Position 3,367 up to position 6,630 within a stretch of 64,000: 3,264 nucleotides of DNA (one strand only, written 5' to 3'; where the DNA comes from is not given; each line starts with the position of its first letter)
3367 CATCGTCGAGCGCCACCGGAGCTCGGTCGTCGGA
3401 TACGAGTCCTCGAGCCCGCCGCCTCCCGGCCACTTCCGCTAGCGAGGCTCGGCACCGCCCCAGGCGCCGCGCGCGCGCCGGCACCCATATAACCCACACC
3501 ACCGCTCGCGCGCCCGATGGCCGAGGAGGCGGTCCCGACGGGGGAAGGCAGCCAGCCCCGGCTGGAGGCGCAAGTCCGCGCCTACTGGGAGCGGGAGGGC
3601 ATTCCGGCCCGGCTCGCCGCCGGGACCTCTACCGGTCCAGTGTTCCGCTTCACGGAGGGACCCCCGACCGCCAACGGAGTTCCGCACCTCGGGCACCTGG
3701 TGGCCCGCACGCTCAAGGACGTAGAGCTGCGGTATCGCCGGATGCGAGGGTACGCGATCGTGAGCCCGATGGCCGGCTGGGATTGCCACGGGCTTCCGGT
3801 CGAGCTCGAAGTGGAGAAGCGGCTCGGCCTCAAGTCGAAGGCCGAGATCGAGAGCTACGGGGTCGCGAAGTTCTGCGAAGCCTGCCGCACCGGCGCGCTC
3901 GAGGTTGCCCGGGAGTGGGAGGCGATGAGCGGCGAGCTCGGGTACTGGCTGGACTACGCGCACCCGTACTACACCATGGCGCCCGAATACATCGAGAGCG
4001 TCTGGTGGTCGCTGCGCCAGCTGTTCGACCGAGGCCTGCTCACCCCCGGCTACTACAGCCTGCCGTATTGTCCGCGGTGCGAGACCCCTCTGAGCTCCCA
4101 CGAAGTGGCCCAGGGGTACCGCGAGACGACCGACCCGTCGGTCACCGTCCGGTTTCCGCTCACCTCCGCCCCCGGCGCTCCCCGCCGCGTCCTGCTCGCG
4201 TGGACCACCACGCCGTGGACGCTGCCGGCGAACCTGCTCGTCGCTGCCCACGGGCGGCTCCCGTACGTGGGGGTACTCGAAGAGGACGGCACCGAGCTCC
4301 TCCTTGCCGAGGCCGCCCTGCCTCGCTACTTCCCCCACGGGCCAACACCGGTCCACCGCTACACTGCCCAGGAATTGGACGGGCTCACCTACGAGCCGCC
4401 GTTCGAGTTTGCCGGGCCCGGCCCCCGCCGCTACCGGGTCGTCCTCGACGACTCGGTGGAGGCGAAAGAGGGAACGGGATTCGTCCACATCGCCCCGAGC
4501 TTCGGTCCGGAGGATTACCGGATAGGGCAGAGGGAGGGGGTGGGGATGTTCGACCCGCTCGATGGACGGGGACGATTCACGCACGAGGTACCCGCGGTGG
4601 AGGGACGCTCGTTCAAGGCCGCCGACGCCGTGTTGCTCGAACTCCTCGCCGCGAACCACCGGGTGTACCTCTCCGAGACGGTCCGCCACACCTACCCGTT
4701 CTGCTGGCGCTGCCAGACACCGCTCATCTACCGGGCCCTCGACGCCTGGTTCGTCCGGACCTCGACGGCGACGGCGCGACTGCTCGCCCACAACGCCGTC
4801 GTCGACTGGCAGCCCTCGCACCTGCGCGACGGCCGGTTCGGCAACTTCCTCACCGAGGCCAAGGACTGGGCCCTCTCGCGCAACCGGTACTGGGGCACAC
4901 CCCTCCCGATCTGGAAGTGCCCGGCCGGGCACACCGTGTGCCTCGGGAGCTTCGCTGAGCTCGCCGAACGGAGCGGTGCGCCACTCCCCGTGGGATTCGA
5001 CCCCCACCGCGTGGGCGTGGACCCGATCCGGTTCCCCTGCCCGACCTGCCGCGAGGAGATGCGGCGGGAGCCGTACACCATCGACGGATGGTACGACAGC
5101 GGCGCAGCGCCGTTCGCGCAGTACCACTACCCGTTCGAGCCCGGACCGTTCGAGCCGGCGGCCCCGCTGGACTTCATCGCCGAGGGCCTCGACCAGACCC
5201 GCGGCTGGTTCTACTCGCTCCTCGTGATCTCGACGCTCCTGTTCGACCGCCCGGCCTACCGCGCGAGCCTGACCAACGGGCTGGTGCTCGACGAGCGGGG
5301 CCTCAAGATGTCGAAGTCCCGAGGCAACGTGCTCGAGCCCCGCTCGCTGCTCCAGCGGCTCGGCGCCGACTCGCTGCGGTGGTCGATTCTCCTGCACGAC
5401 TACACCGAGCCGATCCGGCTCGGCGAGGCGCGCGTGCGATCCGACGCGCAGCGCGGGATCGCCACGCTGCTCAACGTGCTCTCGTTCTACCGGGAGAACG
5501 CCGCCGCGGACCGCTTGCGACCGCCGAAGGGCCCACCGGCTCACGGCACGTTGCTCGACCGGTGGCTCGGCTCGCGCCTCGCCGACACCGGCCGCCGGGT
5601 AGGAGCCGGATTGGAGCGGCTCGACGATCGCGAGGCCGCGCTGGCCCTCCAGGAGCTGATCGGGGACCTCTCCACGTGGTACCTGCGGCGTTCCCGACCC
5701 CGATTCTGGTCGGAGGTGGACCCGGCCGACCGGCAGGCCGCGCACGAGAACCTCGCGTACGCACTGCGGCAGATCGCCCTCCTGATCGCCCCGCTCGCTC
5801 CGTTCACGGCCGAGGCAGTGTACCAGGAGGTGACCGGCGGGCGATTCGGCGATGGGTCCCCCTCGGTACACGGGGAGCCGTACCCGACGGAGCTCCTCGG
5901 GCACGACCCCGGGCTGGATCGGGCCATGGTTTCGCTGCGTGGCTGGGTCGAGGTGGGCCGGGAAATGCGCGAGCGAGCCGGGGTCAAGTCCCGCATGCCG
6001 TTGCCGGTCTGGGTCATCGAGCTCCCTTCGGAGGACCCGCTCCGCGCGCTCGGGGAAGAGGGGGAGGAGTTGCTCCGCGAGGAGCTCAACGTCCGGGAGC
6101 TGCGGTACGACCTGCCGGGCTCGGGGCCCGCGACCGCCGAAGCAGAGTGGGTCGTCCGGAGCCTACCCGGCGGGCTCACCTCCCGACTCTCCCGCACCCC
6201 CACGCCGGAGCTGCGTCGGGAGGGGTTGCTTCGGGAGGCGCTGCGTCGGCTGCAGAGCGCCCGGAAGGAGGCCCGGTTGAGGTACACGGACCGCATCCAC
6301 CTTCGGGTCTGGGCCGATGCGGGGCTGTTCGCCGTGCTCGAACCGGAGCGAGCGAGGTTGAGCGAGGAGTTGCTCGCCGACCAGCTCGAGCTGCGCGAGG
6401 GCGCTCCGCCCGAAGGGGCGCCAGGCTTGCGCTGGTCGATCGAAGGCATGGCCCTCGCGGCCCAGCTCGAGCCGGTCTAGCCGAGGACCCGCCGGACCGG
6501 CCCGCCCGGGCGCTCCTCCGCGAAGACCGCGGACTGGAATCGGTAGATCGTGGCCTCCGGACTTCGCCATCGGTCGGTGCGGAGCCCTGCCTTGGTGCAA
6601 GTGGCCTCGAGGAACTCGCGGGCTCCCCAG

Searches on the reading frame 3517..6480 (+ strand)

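Call 87: search_protein_families(library=pfam, proteins=[window:3517-6480:+], max_evalue=0.001)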
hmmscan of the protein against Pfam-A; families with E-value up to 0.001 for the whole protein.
window:3517-6480:+ (987 aa): 5 families
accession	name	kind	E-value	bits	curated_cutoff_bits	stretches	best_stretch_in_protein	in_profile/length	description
PF00133.28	tRNA-synt_1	-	1.8e-100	337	22.7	1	23-634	5-412/414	tRNA synthetases class I (I, L, M and V)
PF08264.19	Anticodon_1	-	5.2e-20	72.3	25.1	1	681-831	1-146/148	Anticodon-binding domain of tRNA ligase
PF09334.17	tRNA-synt_1g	-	2.2e-14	53.5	20.1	1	50-102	8-59/391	tRNA synthetases class I (M)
PF19302.4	DUF5915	-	6.7e-12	45.8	27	1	885-961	98-174/195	Domain of unknown function (DUF5915)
PF01406.26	tRNA-synt_1e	-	0.00028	20.8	27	0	574-640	231-296/301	tRNA synthetases class I (C) catalytic domain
